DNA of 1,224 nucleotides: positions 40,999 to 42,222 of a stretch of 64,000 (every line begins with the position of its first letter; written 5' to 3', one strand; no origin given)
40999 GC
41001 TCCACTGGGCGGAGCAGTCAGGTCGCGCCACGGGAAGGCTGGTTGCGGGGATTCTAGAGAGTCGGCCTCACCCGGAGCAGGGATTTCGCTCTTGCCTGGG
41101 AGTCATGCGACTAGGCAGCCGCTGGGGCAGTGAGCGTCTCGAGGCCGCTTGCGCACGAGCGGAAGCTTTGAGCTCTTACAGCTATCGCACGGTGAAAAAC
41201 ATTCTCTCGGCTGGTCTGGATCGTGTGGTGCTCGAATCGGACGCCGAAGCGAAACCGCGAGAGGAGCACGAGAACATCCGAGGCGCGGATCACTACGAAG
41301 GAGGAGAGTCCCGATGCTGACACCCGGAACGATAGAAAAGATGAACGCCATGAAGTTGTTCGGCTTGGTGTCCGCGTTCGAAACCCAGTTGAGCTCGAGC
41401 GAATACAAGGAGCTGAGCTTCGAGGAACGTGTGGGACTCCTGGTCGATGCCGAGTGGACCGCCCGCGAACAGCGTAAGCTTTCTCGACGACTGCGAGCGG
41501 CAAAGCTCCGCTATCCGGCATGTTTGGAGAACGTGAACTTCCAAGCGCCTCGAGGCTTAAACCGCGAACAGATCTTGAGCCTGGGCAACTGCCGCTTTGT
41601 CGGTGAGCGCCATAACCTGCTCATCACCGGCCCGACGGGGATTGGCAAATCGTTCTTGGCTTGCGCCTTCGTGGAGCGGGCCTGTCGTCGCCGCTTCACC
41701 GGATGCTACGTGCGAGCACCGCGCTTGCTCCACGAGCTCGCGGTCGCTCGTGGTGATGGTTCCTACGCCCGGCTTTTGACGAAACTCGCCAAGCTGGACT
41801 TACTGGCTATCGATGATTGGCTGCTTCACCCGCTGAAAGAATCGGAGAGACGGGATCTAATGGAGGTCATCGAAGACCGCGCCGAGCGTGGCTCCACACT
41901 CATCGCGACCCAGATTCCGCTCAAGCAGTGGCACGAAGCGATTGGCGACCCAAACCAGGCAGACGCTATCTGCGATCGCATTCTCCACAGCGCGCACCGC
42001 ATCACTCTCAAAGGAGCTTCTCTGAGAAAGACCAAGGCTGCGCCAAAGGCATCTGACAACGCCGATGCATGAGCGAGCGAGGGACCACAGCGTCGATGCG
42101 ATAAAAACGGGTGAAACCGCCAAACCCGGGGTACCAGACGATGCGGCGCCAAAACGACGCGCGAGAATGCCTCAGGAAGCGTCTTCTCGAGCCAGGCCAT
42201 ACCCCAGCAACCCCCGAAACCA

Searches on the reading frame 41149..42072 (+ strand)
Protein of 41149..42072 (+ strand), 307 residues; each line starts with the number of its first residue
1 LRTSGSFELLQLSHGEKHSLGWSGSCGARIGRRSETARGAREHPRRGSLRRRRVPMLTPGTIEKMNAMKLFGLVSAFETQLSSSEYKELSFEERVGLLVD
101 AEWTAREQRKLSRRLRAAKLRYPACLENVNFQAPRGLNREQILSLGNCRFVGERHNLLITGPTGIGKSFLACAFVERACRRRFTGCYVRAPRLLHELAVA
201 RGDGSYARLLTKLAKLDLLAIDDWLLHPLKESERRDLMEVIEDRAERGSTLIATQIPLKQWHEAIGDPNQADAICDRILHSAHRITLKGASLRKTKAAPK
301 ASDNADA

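Call 43: search_protein_families(library=pfam, proteins=[window:41149-42072:+], max_evalue=0.001)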
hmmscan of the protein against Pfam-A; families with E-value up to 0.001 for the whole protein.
window:41149-42072:+ (307 aa): 2 families
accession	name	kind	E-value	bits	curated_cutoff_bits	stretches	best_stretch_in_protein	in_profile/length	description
PF01695.23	IstB_IS21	-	3.7e-63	213.7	24.1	1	64-296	2-234/238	IstB-like ATP binding protein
PF13191.12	AAA_16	-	2.1e-05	25.5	32.6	1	151-226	21-103/167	AAA ATPase domain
